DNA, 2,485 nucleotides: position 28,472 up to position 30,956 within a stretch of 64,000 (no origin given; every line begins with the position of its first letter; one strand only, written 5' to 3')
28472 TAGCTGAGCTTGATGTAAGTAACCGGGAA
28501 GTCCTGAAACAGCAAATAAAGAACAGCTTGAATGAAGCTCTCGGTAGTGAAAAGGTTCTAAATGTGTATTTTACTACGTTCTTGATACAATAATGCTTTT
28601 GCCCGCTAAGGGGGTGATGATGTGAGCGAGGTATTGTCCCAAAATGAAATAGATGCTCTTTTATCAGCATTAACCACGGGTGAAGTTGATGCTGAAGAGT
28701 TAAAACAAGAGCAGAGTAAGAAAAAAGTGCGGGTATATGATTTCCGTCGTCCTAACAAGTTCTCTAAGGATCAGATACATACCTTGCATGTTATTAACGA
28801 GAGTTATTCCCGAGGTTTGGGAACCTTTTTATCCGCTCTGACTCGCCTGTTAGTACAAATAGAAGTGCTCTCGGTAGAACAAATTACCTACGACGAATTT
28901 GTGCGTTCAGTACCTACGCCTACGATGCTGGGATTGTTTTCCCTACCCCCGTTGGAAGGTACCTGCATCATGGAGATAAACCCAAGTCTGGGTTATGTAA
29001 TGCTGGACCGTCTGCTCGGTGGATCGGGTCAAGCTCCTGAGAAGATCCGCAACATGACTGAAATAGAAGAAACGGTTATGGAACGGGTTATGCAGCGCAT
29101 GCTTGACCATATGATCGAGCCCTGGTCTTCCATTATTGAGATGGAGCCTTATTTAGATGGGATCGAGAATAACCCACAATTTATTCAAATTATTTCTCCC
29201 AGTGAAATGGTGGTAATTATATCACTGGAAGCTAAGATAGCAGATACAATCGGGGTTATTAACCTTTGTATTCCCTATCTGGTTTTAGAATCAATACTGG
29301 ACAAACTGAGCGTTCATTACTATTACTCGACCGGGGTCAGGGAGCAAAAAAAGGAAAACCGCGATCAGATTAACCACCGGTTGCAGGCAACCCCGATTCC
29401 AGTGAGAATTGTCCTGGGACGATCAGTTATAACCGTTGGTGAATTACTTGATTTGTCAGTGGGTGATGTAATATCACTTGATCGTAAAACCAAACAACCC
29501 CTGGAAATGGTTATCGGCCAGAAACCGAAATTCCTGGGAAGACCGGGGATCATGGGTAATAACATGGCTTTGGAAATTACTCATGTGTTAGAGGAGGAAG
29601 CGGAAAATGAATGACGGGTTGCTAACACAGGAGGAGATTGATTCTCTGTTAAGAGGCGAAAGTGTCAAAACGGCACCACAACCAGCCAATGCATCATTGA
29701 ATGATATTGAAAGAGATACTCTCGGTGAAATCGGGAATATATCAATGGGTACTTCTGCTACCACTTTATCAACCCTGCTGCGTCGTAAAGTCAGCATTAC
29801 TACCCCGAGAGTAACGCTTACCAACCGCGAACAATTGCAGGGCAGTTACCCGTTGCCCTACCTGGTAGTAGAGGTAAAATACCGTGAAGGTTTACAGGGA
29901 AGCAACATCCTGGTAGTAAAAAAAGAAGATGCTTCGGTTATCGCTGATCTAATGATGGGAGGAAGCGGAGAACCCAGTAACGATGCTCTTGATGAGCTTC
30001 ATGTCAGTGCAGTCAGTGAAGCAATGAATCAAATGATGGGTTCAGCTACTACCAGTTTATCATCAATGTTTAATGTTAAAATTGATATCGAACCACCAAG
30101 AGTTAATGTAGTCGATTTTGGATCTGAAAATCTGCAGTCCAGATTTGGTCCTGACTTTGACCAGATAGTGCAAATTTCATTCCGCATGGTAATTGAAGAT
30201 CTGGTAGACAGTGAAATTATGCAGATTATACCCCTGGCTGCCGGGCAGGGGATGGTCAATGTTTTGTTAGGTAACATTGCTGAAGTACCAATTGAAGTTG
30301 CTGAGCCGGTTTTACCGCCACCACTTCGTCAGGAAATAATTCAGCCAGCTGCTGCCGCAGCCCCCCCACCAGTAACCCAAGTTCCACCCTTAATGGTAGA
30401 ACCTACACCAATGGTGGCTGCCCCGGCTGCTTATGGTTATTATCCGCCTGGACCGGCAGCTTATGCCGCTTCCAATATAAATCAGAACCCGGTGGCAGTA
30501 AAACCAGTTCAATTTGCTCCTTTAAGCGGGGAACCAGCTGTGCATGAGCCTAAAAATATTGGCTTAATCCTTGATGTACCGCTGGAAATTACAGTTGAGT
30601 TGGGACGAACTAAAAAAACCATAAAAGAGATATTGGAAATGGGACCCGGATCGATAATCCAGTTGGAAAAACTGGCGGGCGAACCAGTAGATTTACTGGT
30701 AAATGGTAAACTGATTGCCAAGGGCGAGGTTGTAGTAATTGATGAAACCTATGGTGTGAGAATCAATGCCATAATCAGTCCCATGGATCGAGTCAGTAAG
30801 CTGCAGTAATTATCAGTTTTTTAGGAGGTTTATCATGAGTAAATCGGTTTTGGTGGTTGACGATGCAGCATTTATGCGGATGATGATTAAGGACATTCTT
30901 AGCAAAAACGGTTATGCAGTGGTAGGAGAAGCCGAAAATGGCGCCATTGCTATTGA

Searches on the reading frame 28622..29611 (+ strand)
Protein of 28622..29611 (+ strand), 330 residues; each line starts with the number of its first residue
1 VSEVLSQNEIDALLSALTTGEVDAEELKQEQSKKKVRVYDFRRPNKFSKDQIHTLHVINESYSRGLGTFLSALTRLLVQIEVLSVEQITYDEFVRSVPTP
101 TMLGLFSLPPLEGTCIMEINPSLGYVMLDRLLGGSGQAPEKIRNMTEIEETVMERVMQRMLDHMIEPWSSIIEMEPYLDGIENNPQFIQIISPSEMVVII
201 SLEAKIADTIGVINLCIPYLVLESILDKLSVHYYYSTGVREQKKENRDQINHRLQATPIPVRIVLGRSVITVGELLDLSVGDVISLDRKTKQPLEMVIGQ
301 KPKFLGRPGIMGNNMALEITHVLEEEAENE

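Call 22: search_protein_families(library=pfam, proteins=[window:28622-29611:+], max_evalue=0.000001)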
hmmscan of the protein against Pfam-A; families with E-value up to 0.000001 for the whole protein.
window:28622-29611:+ (330 aa): 2 families
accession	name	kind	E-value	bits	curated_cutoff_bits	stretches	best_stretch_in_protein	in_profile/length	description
PF02154.20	FliM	-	3.3e-64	216.8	27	1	39-229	1-192/192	Flagellar motor switch protein FliM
PF01052.25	FliMN_C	-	4.8e-23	81.3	23.8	1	253-323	2-72/73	Type III flagellar switch regulator (C-ring) FliN C-term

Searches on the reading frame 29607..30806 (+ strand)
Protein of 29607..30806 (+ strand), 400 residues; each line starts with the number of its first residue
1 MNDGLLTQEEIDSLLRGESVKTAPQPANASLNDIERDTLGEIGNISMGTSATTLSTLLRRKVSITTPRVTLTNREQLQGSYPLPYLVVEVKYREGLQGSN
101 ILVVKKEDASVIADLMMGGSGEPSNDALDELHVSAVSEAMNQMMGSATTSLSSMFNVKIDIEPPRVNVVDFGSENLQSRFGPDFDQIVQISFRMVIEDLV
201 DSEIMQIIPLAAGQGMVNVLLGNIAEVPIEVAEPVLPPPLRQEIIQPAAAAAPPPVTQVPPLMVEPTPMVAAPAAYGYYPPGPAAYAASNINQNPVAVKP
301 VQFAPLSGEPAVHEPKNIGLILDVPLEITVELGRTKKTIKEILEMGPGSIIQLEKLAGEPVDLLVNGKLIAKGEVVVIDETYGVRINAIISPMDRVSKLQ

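Call 22: search_protein_families(library=pfam, proteins=[window:29607-30806:+], max_evalue=0.000001)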
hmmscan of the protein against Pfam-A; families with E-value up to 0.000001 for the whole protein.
window:29607-30806:+ (400 aa): 3 families
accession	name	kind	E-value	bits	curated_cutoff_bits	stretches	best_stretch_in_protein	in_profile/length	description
PF04509.17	CheC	-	4.5e-28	97.3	22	2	133-167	3-37/38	CheC-like family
PF01052.25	FliMN_C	-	2.2e-25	88.8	23.8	1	321-390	3-72/73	Type III flagellar switch regulator (C-ring) FliN C-term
PF13690.11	CheX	-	3.9e-08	33.7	27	0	90-166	5-72/94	Chemotaxis phosphatase CheX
